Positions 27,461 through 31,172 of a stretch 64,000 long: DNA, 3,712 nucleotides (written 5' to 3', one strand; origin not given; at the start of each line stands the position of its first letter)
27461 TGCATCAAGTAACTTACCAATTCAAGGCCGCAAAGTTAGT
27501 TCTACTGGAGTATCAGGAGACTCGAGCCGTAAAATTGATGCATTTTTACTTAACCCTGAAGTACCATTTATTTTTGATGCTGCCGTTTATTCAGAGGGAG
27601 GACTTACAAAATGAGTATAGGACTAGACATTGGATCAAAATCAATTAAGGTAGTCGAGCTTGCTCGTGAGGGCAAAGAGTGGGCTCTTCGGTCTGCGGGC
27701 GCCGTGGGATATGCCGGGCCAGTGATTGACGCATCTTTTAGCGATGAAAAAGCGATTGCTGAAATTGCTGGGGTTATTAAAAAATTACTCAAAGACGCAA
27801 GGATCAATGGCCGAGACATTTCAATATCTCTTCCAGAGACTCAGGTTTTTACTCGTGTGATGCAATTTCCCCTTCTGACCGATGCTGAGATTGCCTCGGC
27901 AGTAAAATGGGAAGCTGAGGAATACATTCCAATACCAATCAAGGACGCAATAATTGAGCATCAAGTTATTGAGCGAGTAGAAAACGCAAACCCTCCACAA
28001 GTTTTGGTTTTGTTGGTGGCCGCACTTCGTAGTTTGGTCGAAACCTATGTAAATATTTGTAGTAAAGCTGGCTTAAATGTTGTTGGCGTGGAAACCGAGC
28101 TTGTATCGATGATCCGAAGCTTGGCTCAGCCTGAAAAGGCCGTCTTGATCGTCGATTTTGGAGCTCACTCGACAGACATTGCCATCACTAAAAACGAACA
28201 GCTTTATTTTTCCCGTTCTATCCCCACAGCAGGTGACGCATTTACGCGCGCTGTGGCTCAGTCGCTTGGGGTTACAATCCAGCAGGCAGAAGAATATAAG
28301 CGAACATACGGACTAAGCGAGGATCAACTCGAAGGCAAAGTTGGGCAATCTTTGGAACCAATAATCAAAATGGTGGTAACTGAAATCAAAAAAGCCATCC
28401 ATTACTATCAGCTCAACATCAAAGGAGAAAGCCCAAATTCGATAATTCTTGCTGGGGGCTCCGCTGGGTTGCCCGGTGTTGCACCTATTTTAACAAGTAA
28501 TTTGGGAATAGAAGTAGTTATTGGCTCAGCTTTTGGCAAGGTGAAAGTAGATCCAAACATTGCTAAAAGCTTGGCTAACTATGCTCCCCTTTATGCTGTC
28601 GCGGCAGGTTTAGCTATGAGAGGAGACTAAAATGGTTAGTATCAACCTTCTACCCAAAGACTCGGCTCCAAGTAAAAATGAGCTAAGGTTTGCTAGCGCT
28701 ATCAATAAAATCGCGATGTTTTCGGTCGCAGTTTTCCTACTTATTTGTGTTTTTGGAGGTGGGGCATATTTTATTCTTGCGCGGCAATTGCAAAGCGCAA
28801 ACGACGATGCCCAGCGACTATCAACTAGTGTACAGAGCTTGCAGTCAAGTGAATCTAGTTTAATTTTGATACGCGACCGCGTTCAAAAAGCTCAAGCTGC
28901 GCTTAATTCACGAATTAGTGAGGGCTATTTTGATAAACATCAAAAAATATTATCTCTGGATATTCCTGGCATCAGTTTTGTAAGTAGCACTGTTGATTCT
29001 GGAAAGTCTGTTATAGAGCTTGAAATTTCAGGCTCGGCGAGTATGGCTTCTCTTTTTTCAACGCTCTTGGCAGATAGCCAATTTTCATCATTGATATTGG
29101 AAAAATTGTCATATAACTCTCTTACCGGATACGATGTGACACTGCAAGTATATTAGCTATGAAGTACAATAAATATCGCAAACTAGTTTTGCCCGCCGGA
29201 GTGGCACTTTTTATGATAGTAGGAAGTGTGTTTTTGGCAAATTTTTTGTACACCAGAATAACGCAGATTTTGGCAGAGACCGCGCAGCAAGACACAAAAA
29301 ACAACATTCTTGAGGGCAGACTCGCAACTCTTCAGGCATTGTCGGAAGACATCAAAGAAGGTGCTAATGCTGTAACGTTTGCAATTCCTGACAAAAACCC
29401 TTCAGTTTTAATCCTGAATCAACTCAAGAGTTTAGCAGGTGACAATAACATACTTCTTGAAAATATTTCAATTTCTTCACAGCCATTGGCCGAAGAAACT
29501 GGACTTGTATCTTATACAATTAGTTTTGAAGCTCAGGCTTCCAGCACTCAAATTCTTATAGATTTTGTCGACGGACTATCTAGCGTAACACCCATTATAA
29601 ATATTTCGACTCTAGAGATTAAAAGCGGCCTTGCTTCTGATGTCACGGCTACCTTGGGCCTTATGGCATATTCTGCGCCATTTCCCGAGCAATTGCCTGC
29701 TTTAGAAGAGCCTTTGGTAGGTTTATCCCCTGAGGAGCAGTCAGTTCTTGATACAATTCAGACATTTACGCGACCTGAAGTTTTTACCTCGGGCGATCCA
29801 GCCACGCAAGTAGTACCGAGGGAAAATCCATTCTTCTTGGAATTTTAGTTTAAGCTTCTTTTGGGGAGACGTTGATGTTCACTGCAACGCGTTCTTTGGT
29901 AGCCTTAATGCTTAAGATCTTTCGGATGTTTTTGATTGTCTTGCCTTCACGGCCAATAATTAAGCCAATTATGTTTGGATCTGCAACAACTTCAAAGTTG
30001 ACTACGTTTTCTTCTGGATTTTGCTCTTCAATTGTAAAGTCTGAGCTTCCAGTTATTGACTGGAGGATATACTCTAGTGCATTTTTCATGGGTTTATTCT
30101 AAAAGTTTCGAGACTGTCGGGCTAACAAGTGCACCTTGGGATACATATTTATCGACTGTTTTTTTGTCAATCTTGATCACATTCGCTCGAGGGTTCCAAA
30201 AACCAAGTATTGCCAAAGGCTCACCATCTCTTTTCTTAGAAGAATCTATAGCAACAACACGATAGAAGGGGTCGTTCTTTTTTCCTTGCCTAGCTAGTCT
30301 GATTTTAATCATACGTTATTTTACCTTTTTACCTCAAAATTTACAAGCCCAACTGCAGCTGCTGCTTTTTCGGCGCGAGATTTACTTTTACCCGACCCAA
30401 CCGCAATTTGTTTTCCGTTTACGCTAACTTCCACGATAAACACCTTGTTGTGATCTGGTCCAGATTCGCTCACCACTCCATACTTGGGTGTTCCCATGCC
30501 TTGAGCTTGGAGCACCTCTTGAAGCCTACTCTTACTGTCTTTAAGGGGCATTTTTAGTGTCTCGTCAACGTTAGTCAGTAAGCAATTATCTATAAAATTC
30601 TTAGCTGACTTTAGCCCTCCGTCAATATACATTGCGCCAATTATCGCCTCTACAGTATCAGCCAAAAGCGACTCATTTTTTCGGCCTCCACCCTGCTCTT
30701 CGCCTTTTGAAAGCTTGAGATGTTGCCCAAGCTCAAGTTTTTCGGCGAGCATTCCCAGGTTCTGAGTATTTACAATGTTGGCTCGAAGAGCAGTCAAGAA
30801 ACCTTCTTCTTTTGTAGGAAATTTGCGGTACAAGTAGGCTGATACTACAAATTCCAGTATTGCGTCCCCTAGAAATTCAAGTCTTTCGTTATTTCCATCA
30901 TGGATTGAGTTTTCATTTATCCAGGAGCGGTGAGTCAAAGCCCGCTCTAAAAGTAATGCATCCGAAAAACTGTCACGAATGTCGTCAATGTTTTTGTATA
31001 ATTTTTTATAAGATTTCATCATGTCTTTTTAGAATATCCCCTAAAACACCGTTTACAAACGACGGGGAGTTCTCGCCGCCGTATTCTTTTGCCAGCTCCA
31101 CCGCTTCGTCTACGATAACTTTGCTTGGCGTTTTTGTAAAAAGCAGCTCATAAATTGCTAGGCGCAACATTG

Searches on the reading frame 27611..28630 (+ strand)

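Call 48: search_protein_families(library=pfam, proteins=[window:27611-28630:+], max_evalue=0.01)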
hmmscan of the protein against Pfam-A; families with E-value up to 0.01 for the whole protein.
window:27611-28630:+ (339 aa): 6 families
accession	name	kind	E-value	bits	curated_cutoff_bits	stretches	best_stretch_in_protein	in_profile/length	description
PF11104.14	PilM_2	-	4.5e-50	170.9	27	1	4-338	1-339/340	Type IV pilus assembly protein PilM;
PF14450.12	FtsA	-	2.2e-15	57.6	31.8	1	180-319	2-124/127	Cell division protein FtsA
PF06723.19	MreB_Mbl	-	2.3e-09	37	27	1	175-217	144-186/327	MreB/Mbl protein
PF25216.1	Volactin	-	2.1e-06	27.9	35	1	1-297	1-290/321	Volactin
PF08841.16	DDR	-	4.5e-05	23.1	24.6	1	155-232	111-190/328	Diol dehydratase reactivase ATPase-like domain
PF01869.26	BcrAD_BadFG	-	0.005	16.8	31.5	0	3-72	1-64/271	BadF/BadG/BcrA/BcrD ATPase family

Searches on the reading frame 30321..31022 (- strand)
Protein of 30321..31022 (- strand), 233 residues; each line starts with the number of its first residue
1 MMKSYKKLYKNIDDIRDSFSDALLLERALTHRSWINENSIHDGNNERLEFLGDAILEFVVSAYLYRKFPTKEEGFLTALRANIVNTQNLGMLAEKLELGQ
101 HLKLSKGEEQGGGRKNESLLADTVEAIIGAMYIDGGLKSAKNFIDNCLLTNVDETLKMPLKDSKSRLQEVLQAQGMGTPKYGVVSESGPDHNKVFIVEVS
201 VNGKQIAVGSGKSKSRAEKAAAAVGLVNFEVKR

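Call 48: search_protein_families(library=pfam, proteins=[window:30321-31022:-], max_evalue=0.01)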
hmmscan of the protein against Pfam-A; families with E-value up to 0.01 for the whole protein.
window:30321-31022:- (233 aa): 5 families
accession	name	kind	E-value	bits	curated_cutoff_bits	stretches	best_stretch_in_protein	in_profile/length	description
PF14622.11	Ribonucleas_3_3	-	4.9e-40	137.1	35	1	23-150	3-126/128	Ribonuclease-III-like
PF00636.31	Ribonuclease_3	-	2.7e-26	92.7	27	1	46-136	1-102/102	Ribonuclease III domain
PF00035.32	dsrm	-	4.3e-16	59.7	23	1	164-225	2-62/66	Double-stranded RNA binding motif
PF22935.1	RM44_endonuclase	-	1.4e-05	25.6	27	1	21-131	19-139/139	Large ribosomal subunit protein mL44, endonuclease domain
PF14709.13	DND1_DSRM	-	7.2e-05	23.5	25.7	1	162-222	2-69/80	double strand RNA binding domain from DEAD END PROTEIN 1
